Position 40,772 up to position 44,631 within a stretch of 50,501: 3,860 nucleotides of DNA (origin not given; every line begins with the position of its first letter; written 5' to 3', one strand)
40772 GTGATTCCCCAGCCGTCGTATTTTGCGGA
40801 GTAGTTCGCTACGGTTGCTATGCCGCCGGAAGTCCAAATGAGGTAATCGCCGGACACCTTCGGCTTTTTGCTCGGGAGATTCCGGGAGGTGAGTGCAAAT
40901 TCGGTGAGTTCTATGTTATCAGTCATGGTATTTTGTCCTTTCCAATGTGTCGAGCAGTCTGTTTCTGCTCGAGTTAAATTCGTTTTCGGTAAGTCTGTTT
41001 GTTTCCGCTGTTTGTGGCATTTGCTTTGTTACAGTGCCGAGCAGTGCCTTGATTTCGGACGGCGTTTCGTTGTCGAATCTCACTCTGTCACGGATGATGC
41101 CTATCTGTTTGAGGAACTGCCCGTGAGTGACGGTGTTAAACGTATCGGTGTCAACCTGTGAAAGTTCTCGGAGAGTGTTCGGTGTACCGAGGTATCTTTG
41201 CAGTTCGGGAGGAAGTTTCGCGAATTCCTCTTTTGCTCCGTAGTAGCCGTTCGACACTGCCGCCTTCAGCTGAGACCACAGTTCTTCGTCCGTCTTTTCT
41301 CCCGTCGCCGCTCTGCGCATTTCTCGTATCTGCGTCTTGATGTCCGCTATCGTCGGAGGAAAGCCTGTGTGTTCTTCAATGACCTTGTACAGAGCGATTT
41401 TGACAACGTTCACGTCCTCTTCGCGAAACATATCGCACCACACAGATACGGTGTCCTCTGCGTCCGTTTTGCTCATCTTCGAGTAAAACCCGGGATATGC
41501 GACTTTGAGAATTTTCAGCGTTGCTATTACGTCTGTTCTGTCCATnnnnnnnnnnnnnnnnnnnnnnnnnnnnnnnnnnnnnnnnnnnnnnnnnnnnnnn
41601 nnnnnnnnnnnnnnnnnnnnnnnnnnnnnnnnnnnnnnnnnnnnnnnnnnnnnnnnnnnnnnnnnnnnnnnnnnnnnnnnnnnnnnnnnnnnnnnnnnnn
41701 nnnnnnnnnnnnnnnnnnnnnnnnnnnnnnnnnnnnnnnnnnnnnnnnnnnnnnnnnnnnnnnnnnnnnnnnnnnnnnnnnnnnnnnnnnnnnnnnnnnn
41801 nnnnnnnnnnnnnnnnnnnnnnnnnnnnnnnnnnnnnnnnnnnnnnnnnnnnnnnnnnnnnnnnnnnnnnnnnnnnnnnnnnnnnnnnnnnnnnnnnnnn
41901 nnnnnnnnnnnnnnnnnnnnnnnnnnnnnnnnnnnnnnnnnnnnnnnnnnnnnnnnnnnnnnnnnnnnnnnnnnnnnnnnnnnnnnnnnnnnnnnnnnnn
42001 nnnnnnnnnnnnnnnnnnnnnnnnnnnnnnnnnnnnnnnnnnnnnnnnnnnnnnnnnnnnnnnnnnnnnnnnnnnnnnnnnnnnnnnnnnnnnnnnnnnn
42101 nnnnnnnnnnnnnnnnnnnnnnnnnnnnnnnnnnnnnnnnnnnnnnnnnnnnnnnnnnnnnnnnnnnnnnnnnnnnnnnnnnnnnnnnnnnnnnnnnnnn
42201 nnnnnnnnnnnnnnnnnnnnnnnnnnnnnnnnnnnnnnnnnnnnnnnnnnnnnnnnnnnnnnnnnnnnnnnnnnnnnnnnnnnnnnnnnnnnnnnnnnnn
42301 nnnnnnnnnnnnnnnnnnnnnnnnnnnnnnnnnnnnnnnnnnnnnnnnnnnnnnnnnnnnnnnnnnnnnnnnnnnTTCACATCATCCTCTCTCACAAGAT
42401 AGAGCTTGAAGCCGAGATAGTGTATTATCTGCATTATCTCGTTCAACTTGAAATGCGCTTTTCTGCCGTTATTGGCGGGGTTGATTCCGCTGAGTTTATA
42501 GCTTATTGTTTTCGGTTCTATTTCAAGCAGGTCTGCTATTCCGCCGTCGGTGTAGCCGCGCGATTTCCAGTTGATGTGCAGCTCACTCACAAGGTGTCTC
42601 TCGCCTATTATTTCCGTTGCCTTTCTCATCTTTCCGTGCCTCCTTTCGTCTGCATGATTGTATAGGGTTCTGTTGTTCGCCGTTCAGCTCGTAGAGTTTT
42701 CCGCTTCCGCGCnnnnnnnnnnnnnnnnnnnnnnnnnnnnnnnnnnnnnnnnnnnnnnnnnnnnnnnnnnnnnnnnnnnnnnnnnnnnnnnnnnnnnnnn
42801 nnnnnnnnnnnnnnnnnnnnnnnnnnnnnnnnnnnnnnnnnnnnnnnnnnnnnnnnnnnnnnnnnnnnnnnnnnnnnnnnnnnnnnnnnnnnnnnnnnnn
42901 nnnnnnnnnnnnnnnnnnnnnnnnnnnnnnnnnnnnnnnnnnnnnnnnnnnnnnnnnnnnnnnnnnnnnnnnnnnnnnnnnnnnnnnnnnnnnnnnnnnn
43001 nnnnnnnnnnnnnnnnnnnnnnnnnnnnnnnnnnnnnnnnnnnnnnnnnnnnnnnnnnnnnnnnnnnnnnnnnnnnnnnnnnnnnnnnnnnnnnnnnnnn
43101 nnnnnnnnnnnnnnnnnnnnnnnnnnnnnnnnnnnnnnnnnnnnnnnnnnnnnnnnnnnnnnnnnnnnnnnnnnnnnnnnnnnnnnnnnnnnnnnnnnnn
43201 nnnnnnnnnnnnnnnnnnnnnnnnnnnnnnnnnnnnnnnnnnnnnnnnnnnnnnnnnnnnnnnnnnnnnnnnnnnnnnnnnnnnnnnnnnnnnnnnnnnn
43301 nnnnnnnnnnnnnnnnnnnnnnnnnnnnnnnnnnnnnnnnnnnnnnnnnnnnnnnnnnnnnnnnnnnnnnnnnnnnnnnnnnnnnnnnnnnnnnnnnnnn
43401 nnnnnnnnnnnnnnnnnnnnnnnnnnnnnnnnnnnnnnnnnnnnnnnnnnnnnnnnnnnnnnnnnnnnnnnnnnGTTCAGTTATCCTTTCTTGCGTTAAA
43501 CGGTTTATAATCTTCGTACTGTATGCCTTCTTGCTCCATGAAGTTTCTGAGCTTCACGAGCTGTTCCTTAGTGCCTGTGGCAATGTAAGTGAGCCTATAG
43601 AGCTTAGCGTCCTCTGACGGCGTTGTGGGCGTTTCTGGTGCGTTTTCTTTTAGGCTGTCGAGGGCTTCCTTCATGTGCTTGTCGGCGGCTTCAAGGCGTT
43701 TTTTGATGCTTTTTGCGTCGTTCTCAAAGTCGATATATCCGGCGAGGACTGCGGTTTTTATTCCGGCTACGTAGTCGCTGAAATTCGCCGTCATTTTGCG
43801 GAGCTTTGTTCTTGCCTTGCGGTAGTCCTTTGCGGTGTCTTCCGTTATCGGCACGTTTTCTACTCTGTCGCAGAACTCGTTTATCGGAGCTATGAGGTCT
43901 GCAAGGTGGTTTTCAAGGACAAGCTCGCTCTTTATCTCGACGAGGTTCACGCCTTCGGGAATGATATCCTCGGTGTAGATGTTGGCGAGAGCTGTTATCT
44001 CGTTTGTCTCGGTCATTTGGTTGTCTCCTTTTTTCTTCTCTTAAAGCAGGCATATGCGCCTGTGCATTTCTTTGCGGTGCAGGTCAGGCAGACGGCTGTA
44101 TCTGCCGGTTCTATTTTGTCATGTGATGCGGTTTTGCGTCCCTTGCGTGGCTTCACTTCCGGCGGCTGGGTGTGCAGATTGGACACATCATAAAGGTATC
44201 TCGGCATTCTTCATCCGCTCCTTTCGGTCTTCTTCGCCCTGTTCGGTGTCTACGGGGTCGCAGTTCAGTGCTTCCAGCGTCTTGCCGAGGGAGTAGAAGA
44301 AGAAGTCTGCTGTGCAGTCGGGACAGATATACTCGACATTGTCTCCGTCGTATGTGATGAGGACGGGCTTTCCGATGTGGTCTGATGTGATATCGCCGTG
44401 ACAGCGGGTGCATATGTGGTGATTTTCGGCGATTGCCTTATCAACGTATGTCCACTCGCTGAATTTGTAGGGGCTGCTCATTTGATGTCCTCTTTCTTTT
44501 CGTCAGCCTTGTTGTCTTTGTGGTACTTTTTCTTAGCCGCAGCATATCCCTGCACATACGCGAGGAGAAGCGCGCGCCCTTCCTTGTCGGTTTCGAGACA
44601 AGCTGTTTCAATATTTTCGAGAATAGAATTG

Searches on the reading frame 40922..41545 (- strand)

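Call 80: search_protein_families(library=pfam, proteins=[window:40922-41545:-], max_evalue=0.001)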
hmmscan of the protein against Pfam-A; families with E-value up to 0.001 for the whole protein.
window:40922-41545:- (208 aa): 1 family
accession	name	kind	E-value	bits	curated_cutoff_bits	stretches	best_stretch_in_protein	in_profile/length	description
PF11417.13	Inhibitor_G39P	-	6.7e-15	55.8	22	1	4-69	3-68/69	Loader and inhibitor of phage G40P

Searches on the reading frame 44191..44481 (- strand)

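Call 81: search_protein_families(library=pfam, proteins=[window:44191-44481:-], max_evalue=0.001)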
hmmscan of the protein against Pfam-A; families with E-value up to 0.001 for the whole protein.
window:44191-44481:- (97 aa): 1 family
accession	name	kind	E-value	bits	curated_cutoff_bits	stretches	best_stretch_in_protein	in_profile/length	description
PF17915.7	zf_Rg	-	0.00039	20.2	25.5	0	21-38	7-24/49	Reverse gyrase zinc finger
